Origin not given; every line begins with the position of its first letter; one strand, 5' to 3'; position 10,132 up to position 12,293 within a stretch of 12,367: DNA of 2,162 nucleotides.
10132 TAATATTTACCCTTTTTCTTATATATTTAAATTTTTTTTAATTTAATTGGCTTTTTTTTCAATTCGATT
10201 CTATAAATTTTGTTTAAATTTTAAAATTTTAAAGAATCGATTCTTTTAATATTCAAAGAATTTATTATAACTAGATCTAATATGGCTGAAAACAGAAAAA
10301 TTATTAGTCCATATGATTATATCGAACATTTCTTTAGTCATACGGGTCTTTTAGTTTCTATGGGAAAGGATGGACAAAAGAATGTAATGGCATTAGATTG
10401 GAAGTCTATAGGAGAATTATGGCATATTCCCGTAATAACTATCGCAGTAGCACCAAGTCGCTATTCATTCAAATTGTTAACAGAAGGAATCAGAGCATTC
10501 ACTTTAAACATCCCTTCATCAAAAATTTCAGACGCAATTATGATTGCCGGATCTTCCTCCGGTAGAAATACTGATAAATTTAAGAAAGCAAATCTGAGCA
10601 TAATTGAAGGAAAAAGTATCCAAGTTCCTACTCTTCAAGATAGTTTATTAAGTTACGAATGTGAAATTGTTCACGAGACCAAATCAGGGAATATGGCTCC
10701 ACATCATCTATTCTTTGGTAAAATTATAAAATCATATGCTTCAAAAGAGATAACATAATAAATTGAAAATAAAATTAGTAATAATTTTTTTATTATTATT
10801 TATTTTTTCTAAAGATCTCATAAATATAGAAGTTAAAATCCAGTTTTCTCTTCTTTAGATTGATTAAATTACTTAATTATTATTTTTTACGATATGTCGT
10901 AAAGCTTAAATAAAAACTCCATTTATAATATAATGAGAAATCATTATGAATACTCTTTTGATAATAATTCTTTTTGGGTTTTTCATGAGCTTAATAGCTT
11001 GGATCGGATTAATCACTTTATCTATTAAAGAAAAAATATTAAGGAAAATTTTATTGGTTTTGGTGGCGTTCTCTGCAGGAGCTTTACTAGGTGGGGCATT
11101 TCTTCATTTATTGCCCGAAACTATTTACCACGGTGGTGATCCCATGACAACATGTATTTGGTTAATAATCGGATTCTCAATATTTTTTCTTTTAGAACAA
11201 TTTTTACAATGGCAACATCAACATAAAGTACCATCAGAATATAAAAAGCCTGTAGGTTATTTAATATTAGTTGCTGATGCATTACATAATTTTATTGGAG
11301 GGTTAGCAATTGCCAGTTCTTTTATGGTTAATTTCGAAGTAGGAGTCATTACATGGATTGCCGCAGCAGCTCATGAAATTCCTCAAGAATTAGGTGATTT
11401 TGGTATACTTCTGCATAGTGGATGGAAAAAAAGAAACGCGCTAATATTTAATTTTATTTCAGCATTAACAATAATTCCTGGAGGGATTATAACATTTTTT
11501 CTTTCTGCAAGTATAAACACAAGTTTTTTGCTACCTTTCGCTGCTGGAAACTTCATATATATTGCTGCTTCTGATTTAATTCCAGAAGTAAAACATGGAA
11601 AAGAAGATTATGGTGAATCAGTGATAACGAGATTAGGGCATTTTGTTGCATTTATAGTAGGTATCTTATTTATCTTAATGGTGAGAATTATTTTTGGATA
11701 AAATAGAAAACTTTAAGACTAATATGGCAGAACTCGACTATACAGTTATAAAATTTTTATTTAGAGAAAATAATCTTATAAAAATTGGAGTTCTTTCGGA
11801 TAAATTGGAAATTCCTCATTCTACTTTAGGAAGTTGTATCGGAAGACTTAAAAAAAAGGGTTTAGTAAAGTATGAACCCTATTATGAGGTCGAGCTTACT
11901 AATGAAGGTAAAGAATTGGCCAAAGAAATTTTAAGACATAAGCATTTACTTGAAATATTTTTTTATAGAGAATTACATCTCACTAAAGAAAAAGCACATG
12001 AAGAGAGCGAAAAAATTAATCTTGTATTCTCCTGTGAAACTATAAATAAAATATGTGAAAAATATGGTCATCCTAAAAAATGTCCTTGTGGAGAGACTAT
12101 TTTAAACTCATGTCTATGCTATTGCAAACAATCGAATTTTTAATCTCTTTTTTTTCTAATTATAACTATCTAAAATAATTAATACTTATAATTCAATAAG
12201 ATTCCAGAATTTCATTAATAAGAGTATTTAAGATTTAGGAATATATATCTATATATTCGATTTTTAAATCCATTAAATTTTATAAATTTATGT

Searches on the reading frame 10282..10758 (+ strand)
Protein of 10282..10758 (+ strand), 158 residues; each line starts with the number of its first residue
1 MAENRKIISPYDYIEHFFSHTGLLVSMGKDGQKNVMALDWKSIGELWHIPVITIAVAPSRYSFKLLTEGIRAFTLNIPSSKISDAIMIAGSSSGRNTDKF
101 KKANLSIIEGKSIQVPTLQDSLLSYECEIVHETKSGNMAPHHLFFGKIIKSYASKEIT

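Call 5: search_protein_families(library=pfam, proteins=[window:10282-10758:+], max_evalue=1)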
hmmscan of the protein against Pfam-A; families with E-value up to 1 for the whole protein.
window:10282-10758:+ (158 aa): 2 families
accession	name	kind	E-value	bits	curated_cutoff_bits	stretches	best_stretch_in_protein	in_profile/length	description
PF01613.24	Flavin_Reduct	-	7.6e-14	52.5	27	1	23-151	9-131/153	Flavin reductase like domain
PF14426.11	Imm2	-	0.15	12.6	35.7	1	92-126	10-46/60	Immunity protein Imm2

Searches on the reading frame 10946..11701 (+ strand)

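Call 103: search_protein_families(library=pfam, proteins=[window:10946-11701:+], max_evalue=0.001)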
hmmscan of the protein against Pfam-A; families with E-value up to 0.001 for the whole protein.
window:10946-11701:+ (251 aa): 1 family
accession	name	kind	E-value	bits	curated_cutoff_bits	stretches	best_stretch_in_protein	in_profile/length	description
PF02535.28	Zip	-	1.6e-39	136.5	35.1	2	94-245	168-321/323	ZIP Zinc transporter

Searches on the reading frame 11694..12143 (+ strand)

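Call 103: search_protein_families(library=pfam, proteins=[window:11694-12143:+], max_evalue=0.001)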
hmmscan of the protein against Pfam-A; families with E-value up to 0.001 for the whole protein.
window:11694-12143:+ (149 aa): 3 families
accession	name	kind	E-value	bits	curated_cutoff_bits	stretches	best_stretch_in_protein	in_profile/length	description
PF02742.21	Fe_dep_repr_C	-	1.5e-18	66.9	27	1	69-137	1-69/70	Iron dependent repressor, metal binding and dimerisation domain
PF01325.25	Fe_dep_repress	-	0.00046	20.8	26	1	26-63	20-57/60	Iron dependent repressor, N-terminal DNA binding domain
PF12802.13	MarR_2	-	0.00094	19.7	27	0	29-61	21-53/61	MarR family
